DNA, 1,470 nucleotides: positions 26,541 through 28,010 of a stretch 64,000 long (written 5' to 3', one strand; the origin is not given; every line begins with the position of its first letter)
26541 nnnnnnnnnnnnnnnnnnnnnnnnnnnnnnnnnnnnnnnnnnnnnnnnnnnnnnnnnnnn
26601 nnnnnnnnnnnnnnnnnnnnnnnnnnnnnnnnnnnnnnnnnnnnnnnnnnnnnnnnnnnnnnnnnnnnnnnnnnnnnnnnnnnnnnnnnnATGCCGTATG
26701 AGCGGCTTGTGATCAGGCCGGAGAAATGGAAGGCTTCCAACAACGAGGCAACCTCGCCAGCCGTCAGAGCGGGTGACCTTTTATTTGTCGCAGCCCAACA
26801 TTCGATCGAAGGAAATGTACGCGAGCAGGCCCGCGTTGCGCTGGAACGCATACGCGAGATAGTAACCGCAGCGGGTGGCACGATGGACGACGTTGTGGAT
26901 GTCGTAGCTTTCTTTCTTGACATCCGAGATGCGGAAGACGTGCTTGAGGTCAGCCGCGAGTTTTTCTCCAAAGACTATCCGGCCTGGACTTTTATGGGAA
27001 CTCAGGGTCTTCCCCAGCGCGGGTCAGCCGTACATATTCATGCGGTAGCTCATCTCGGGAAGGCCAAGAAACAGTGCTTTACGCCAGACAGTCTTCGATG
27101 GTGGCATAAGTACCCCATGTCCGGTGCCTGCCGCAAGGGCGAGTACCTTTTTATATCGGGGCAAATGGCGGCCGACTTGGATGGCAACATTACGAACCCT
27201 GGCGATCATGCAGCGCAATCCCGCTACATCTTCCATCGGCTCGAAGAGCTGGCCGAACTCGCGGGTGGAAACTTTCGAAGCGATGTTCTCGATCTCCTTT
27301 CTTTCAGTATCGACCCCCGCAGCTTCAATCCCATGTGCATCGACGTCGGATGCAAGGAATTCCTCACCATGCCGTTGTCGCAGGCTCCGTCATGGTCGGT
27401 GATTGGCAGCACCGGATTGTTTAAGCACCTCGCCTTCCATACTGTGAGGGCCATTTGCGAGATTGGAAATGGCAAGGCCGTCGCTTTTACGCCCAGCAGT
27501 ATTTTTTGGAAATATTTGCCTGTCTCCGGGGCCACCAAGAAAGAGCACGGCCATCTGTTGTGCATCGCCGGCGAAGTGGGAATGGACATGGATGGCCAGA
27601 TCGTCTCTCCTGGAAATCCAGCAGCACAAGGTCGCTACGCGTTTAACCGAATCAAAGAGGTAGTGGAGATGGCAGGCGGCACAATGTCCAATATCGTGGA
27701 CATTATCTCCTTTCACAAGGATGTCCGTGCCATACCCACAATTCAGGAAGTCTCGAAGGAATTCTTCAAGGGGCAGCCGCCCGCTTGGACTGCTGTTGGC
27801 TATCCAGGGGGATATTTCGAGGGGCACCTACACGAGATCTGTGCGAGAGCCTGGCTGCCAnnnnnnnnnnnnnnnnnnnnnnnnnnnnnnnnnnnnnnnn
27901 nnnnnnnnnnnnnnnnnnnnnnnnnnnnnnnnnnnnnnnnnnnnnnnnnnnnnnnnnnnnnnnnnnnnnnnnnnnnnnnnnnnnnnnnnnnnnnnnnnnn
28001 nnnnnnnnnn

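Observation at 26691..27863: Single-chain triple RidA: three YjgF/RidA domains fused into one ~390-aa protein, all lacking the catalytic arginine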

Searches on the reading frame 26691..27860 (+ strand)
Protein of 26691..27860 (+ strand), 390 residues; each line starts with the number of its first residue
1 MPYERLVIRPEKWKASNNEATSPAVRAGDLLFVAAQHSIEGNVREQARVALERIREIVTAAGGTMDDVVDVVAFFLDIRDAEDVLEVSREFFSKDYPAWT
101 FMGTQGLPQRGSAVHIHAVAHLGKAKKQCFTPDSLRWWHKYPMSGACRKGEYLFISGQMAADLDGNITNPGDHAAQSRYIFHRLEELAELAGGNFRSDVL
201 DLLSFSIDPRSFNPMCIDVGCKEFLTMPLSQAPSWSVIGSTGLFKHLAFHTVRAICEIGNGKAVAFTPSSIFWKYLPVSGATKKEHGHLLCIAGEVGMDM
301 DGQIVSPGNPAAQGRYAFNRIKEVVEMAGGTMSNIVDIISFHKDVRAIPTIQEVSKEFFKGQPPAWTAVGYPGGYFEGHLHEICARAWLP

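Call 3: search_protein_families(library=pfam, proteins=[window:26691-27860:+], max_evalue=0.01)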
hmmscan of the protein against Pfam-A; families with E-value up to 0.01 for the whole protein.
window:26691-27860:+ (390 aa): 1 family
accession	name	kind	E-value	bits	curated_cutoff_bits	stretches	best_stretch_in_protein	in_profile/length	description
PF01042.26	Ribonuc_L-PSP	-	5.3e-43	146.3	27.3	3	22-121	12-120/121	Endoribonuclease L-PSP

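Call 4: search_protein_families(library=ncbifam, proteins=[window:26691-27860:+], max_evalue=0.01)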
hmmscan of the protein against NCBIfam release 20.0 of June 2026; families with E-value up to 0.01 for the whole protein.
window:26691-27860:+ (390 aa): 3 families
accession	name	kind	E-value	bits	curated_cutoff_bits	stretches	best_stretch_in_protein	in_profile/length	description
TIGR03610.1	RutC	equivalog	9e-30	103.4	169.1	3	288-367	26-105/127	pyrimidine utilization protein C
TIGR00004.1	TIGR00004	subfamily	1.3e-29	102.9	106.25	2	25-120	20-123/125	Rid family detoxifying hydrolase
NF008490.0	PRK11401.1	equivalog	7.2e-15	55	222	2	32-98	35-104/129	enamine/imine deaminase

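Call 6: search_solved_structures(query=window:26691-27860:+, max_evalue=0.001, show_alignments=1)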
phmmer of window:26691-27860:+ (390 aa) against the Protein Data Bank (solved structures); distinct sequences matched with E-value up to 0.001: 40.
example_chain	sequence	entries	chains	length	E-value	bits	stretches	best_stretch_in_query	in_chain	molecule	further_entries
1pf5_A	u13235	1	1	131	3.6e-12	49.2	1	20-107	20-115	Hypothetical protein yjgH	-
2cwj_A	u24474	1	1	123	8.2e-12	48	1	24-122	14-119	putative endonuclease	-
6tcd_A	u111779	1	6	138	1.8e-11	46.9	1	31-125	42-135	Ribonuclease UK114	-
2dyy_A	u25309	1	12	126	5.3e-10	42.1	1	22-121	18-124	UPF0076 protein PH0854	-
8qom_A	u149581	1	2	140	2.1e-09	40.1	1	34-123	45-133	2-iminobutanoate/2-iminopropanoate deaminase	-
1oni_A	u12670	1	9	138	1.6e-08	37.2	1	38-123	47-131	14.5 kDa translational inhibitor protein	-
6tcc_A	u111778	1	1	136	1.7e-08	37.1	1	34-124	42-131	ribonuclease UK114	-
9n80_A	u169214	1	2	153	2.1e-08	36.8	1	37-123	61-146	2-iminobutanoate/2-iminopropanoate deaminase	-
1xrg_A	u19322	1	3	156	2.6e-08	36.5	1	38-120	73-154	Putative translation initiation inhibitor, yjgF family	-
2csl_A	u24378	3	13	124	5.8e-08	35.4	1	23-120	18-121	protein translation initiation inhibitor | translation initiation inhibitor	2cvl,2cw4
3v4d_A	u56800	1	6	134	1.4e-07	34.1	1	290-367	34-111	Aminoacrylate peracid reductase RutC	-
2uyj_A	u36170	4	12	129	1.5e-07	34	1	35-108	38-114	PROTEIN TDCF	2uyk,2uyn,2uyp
1nq3_A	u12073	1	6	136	1.7e-07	33.9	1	34-123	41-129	14.3 kDa perchloric acid soluble protein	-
8qoq_A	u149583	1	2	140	1.8e-07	33.7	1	34-123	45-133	2-iminobutanoate/2-iminopropanoate deaminase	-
3k0t_A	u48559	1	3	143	1.8e-07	33.7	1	22-119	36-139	Endoribonuclease L-PSP, putative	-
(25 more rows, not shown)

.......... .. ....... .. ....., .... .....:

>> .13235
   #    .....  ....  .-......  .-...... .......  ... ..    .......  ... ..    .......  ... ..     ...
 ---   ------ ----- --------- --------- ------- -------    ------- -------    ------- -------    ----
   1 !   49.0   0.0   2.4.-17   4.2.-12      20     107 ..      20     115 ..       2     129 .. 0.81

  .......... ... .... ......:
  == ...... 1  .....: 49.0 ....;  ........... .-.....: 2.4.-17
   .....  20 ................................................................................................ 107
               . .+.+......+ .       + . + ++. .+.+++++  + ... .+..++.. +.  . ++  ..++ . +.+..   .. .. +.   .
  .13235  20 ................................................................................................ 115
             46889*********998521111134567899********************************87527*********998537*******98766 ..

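Call 10: find_homologous_proteins(query=window:26691-27860:+, max_evalue=0.00001)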
Query window:26691-27860:+ (390 aa): 191 proteins with E <= 0.00001 among 5928 candidates; the best 120 are listed.
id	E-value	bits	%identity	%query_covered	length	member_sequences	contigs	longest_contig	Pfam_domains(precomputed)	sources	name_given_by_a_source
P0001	4.4e-246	834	91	100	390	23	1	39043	PF01042.27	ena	-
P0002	2.2e-236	802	88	100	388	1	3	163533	PF01042.27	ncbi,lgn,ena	-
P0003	2.7e-235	799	87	100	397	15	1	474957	PF01042.27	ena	-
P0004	9.7e-234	794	86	100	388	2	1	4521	PF01042.27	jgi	jgi:enamine deaminase RidA (YjgF/YER057c/UK114 family)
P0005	1.3e-226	770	83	100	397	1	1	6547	PF01042.27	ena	-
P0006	2.0e-223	760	82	100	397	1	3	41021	PF01042.27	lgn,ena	-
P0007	1.9e-222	756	80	100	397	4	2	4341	PF01042.27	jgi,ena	-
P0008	1.2e-215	734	81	98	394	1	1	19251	PF01042.27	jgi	jgi:enamine deaminase RidA (YjgF/YER057c/UK114 family)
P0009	2.6e-215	733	80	100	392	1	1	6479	PF01042.27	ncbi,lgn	-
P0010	1.1e-213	728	79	100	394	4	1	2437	PF01042.27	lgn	-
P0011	1.6e-210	717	77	100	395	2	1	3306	PF01042.27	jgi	jgi:enamine deaminase RidA (YjgF/YER057c/UK114 family)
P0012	7.4e-202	689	75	100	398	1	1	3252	PF01042.27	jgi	jgi:2-iminobutanoate/2-iminopropanoate deaminase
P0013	2.4e-200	684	73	100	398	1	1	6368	PF01042.27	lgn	-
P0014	3.7e-200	683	87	84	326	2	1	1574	PF01042.27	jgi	-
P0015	3.2e-199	680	73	100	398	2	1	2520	PF01042.27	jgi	jgi:enamine deaminase RidA (YjgF/YER057c/UK114 family)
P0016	2.5e-198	677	73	100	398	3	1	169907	PF01042.27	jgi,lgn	jgi:enamine deaminase RidA (YjgF/YER057c/UK114 family)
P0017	5.1e-195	666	74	95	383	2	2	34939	PF01042.27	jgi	jgi:enamine deaminase RidA (YjgF/YER057c/UK114 family)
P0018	4.7e-194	663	73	100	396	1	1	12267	PF01042.27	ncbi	-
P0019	1.1e-190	652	68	100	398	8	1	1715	PF01042.27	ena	-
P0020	4.4e-190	650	95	74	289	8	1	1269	PF01042.27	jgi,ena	jgi:enamine deaminase RidA (YjgF/YER057c/UK114 family)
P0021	1.5e-187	642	88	81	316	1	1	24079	PF01042.27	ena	-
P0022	1.5e-179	615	69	97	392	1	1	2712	PF01042.27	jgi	jgi:2-iminobutanoate/2-iminopropanoate deaminase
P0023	7.6e-179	613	68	97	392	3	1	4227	PF01042.27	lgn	-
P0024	1.1e-178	612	68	96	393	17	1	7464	PF01042.27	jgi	jgi:2-iminobutanoate/2-iminopropanoate deaminase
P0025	2.6e-177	608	67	96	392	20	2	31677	PF01042.27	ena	-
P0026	5.2e-176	604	67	96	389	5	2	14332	PF01042.27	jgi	jgi:enamine deaminase RidA (YjgF/YER057c/UK114 family)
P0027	1.0e-175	603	66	97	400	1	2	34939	PF01042.27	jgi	jgi:enamine deaminase RidA (YjgF/YER057c/UK114 family)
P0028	2.4e-175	601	66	100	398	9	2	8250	PF01042.27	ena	-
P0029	7.2e-175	600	65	100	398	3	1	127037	PF01042.27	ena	-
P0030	1.1e-174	599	67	95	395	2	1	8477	PF01042.27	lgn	-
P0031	1.6e-174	599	66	100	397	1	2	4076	PF01042.27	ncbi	-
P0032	2.3e-174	598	66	100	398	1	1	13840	PF01042.27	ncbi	-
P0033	3.0e-174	598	65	100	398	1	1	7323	PF01042.27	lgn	-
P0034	4.0e-174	597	65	100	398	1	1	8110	PF01042.27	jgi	jgi:2-iminobutanoate/2-iminopropanoate deaminase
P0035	4.3e-174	597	64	100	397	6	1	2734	PF01042.27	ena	-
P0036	1.1e-171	589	65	96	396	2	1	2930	PF01042.27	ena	-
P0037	4.0e-171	587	66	95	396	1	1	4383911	PF01042.27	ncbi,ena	-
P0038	2.2e-170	585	64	99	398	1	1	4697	PF01042.27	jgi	jgi:enamine deaminase RidA (YjgF/YER057c/UK114 family)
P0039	2.5e-170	585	64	100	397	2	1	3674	PF01042.27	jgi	jgi:2-iminobutanoate/2-iminopropanoate deaminase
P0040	6.3e-170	584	69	89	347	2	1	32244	PF01042.27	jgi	jgi:enamine deaminase RidA (YjgF/YER057c/UK114 family)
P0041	4.1e-168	578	66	95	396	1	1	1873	PF01042.27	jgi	-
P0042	3.5e-163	561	72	84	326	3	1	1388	PF01042.27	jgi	jgi:enamine deaminase RidA (YjgF/YER057c/UK114 family)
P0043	1.8e-156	539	61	93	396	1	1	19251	PF01042.27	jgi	jgi:enamine deaminase RidA (YjgF/YER057c/UK114 family)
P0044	9.0e-149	514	63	87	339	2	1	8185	PF01042.27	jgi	-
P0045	2.3e-140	486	73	70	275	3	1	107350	PF01042.27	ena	-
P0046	4.5e-134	465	49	94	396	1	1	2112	PF01042.27,PF05235.20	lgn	-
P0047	4.9e-129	449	50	99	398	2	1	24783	PF01042.27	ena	-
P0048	1.1e-128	448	67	74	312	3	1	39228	PF01042.27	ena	-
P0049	2.1e-128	447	64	77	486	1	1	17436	PF01042.27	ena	-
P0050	4.2e-128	446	100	51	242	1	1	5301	PF01042.27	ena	-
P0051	1.6e-123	431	80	59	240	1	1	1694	PF01042.27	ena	-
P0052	1.2e-121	425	50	97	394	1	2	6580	PF01042.27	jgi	jgi:enamine deaminase RidA (YjgF/YER057c/UK114 family)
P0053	2.2e-120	420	95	48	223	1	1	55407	PF01042.27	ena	-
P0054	3.6e-120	420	48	99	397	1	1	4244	PF01042.27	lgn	-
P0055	1.5e-119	418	46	99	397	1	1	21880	PF01042.27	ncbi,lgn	ncbi:MAG: Rid family hydrolase [Nitrospinota bacterium]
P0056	1.9e-119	417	48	98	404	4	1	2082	PF01042.27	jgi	jgi:enamine deaminase RidA (YjgF/YER057c/UK114 family)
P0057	3.4e-119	416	47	99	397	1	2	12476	PF01042.27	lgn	-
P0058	3.9e-119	416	48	99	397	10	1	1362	PF01042.27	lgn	-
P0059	2.2e-118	414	49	97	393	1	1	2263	PF01042.27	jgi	jgi:enamine deaminase RidA (YjgF/YER057c/UK114 family)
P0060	2.9e-118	413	49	94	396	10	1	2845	PF01042.27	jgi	jgi:enamine deaminase RidA (YjgF/YER057c/UK114 family)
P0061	2.9e-118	413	47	99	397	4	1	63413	PF01042.27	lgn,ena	-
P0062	8.0e-117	409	49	98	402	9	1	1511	PF01042.27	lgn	-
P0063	3.3e-116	407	47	98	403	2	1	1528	PF01042.27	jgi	jgi:enamine deaminase RidA (YjgF/YER057c/UK114 family)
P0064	6.5e-116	406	47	99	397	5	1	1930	PF01042.27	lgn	-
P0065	7.8e-116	405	46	99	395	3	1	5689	PF01042.27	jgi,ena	-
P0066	3.4e-113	397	48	99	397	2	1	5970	PF01042.27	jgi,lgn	jgi:enamine deaminase RidA (YjgF/YER057c/UK114 family)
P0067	3.5e-112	393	48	97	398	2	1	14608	PF01042.27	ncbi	-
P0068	8.7e-112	392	49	99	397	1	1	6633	PF01042.27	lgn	-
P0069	1.1e-110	388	45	99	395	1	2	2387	PF01042.27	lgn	-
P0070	5.1e-110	386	48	99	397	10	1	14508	PF01042.27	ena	-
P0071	6.0e-109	383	45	99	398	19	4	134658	PF01042.27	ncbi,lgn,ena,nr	ncbi:MAG: Rid family hydrolase [Chloroflexi bacterium]|nr:Rid family hydrolase [Chloroflexota bacter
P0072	1.6e-108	381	45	99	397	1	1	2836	PF01042.27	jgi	jgi:enamine deaminase RidA (YjgF/YER057c/UK114 family)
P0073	4.4e-108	380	45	99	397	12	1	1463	PF01042.27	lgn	-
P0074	9.8e-108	379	70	58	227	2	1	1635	PF01042.27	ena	-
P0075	5.0e-107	376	48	94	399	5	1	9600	PF01042.27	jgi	jgi:enamine deaminase RidA (YjgF/YER057c/UK114 family)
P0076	5.9e-107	376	47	94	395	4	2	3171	PF01042.27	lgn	-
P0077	5.0e-106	373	46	94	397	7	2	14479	PF01042.27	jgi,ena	-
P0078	1.3e-105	372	45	99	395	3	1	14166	PF01042.27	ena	-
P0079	5.5e-105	370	46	99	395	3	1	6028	PF01042.27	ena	-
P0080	6.8e-105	369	44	99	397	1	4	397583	PF01042.27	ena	-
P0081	1.9e-104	368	47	93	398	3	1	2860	PF01042.27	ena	-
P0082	2.1e-104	368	48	94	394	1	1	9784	PF01042.27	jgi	jgi:enamine deaminase RidA (YjgF/YER057c/UK114 family)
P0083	2.7e-104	367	44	94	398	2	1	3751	PF01042.27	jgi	jgi:enamine deaminase RidA (YjgF/YER057c/UK114 family)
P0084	1.1e-102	362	46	94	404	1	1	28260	PF01042.27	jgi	jgi:enamine deaminase RidA (YjgF/YER057c/UK114 family)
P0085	1.8e-102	361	49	89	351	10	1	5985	PF01042.27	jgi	jgi:enamine deaminase RidA (YjgF/YER057c/UK114 family)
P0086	5.7e-101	356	45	94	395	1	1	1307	PF01042.27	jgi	jgi:enamine deaminase RidA (YjgF/YER057c/UK114 family)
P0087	2.2e-100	355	46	94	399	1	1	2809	PF01042.27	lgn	-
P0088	3.2e-100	354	43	99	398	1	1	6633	PF01042.27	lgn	-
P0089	6.7e-100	353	44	94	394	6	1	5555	PF01042.27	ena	-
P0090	1.6e-99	352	43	98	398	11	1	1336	PF01042.27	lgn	-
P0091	1.1e-98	349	42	94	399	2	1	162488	PF01042.27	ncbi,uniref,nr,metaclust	ncbi:Rid family hydrolase [Amycolatopsis jejuensis]|uniref:Rid family hydrolase n=1 Tax=Amycolatopsi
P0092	1.8e-98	348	44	94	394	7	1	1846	PF01042.27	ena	-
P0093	8.6e-98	346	44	94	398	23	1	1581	PF01042.27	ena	-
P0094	3.0e-97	344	42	94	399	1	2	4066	PF01042.27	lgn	-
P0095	5.2e-97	343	42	98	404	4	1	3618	PF01042.27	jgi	jgi:enamine deaminase RidA (YjgF/YER057c/UK114 family)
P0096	1.6e-96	342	46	97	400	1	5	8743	PF01042.27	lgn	-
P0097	4.3e-96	340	45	99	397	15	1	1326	PF01042.27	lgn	-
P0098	4.6e-96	340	43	94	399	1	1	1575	PF01042.27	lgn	-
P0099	1.5e-95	339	44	94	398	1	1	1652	PF01042.27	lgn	-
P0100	1.5e-95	339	43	100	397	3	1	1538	PF01042.27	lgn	-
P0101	2.0e-95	338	44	94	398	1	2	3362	PF01042.27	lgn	-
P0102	7.9e-95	336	41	98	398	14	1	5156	PF01042.27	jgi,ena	jgi:enamine deaminase RidA (YjgF/YER057c/UK114 family)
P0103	1.0e-94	336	43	100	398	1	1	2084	PF01042.27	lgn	-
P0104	1.7e-94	335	41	98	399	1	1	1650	PF01042.27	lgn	-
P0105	1.9e-94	335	42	94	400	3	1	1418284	PF01042.27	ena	-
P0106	3.1e-94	334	44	97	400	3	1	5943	PF01042.27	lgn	-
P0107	6.9e-94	333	41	99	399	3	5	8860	PF01042.27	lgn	-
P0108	7.0e-94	333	42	98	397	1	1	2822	PF01042.27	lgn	-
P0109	7.7e-94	333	42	99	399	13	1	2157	PF01042.27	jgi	jgi:enamine deaminase RidA (YjgF/YER057c/UK114 family)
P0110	1.4e-93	332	41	94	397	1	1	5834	PF01042.27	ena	-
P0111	2.2e-93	332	43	99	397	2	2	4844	PF01042.27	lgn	-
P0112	7.1e-93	330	40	99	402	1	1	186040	PF01042.27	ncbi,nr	ncbi:MAG: hypothetical protein C0482_12715 [Gordonia sp.]|nr:hypothetical protein [Gordonia sp. (in:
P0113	1.4e-92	329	45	94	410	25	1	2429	PF01042.27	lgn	-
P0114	3.6e-92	328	41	98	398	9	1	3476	PF01042.27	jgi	-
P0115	3.6e-92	328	44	97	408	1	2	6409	PF01042.27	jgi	jgi:enamine deaminase RidA (YjgF/YER057c/UK114 family)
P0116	7.0e-92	327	42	94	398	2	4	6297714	PF01042.27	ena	-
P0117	7.1e-92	327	46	94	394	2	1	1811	PF01042.27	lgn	-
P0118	3.8e-91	324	44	98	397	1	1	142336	PF01042.27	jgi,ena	-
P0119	5.2e-91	324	44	97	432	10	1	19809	PF01042.27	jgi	jgi:enamine deaminase RidA (YjgF/YER057c/UK114 family)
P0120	9.3e-91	323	41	100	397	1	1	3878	PF01042.27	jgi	jgi:enamine deaminase RidA (YjgF/YER057c/UK114 family)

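Call 24: find_encoding_contigs(protein=P0091, flank=8000, max_places=2)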
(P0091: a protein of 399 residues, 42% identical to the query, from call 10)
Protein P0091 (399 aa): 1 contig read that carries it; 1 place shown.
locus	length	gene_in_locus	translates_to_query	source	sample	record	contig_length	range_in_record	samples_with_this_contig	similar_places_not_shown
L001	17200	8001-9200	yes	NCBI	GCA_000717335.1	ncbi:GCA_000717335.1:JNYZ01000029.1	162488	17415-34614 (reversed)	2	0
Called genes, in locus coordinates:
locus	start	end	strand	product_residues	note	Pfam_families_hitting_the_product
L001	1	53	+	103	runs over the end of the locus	PF07110:EthD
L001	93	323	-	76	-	PF13443:HTH_26, PF01381:HTH_3 (weak), PF13560:HTH_31 (weak)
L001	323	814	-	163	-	PF11188:DUF2975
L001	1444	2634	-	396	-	-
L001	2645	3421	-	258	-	PF00392:GntR, PF07702:UTRA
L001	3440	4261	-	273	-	PF01791:DeoC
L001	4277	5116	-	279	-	PF00230:MIP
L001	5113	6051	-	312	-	PF00294:PfkB, PF08543:Phos_pyr_kin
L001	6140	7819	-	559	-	PF01590:GAF, PF13185:GAF_2, PF13492:GAF_3, PF17853:GGDEF_2, PF13556:HTH_30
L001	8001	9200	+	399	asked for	PF01042:Ribonuc_L-PSP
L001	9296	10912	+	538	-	-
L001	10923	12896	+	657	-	PF16177:ACAS_N, PF00501:AMP-binding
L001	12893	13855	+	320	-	PF04199:Cyclase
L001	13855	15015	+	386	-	PF00108:Thiolase_N, PF02803:Thiolase_C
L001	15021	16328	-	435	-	PF00083:Sugar_tr, PF07690:MFS_1, PF00083:Sugar_tr, PF07690:MFS_1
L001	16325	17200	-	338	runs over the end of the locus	PF02126:PTE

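Call 25: find_encoding_contigs(protein=P0071, flank=8000, max_places=2)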
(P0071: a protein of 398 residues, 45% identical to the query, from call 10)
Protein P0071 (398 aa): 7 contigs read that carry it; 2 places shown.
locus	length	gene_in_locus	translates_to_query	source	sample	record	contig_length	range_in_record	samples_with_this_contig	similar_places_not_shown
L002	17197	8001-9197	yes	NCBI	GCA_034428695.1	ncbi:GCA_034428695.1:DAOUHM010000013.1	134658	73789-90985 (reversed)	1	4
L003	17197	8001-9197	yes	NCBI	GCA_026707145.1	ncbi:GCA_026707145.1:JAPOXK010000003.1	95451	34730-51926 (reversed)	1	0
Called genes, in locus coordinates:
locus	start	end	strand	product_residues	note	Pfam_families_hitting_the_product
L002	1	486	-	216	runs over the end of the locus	PF00574:CLP_protease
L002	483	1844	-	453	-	PF05697:Trigger_N, PF05698:Trigger_C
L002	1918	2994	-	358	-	PF00528:BPD_transp_1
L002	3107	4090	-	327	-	PF19300:BPD_transp_1_N (weak), PF00528:BPD_transp_1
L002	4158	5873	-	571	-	PF00496:SBP_bac_5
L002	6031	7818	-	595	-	PF01336:tRNA_anti-codon, PF00152:tRNA-synt_2, PF02938:GAD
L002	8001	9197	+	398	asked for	PF01042:Ribonuc_L-PSP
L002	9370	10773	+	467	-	PF00296:Bac_luciferase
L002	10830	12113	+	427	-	PF04055:Radical_SAM, PF06969:HemN_C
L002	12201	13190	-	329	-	PF08240:ADH_N, PF00107:ADH_zinc_N, PF13602:ADH_zinc_N_2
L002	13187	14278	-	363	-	PF00850:Hist_deacetyl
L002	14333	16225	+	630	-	PF00009:GTP_EFTU, PF01926:MMR_HSR1 (weak), PF03144:GTP_EFTU_D2, PF25461:Beta-barrel_SelB, PF09106:WHD_2nd_SelB, PF09107:WHD_3rd_SelB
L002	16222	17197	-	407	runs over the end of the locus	PF02355:SecD_SecF_C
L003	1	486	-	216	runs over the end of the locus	PF00574:CLP_protease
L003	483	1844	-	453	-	PF05697:Trigger_N, PF05698:Trigger_C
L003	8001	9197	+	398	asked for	PF01042:Ribonuc_L-PSP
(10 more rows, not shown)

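Call 26: find_encoding_contigs(protein=P0037, flank=8000, max_places=2)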
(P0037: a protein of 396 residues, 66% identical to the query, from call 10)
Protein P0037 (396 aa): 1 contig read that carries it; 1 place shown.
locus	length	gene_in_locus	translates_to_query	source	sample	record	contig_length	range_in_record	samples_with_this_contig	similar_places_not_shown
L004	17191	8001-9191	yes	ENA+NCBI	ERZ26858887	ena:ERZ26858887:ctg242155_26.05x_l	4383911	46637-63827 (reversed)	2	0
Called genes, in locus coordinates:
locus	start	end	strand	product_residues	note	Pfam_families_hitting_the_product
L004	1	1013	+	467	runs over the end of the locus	PF01979:Amidohydro_1, PF07969:Amidohydro_3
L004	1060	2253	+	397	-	PF01042:Ribonuc_L-PSP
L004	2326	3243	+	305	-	PF04909:Amidohydro_2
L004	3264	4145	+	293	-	PF04909:Amidohydro_2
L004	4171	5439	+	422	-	PF00083:Sugar_tr (weak), PF07690:MFS_1, PF06779:MFS_4 (weak), PF07690:MFS_1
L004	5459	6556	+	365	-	PF26233:NicX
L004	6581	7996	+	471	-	PF01979:Amidohydro_1, PF07969:Amidohydro_3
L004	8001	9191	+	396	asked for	PF01042:Ribonuc_L-PSP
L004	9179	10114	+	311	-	PF04909:Amidohydro_2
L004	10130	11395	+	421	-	PF00083:Sugar_tr, PF07690:MFS_1, PF12832:MFS_1_like (faint), PF06779:MFS_4 (weak), PF07690:MFS_1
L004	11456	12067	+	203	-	PF13189:Cytidylate_kin2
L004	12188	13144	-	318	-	PF00392:GntR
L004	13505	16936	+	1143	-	PF13620:CarboxypepD_reg, PF13715:CarbopepD_reg_2, PF25183:OMP_b-brl_4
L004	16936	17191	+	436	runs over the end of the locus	PF01321:Creatinase_N (weak), PF00557:Peptidase_M24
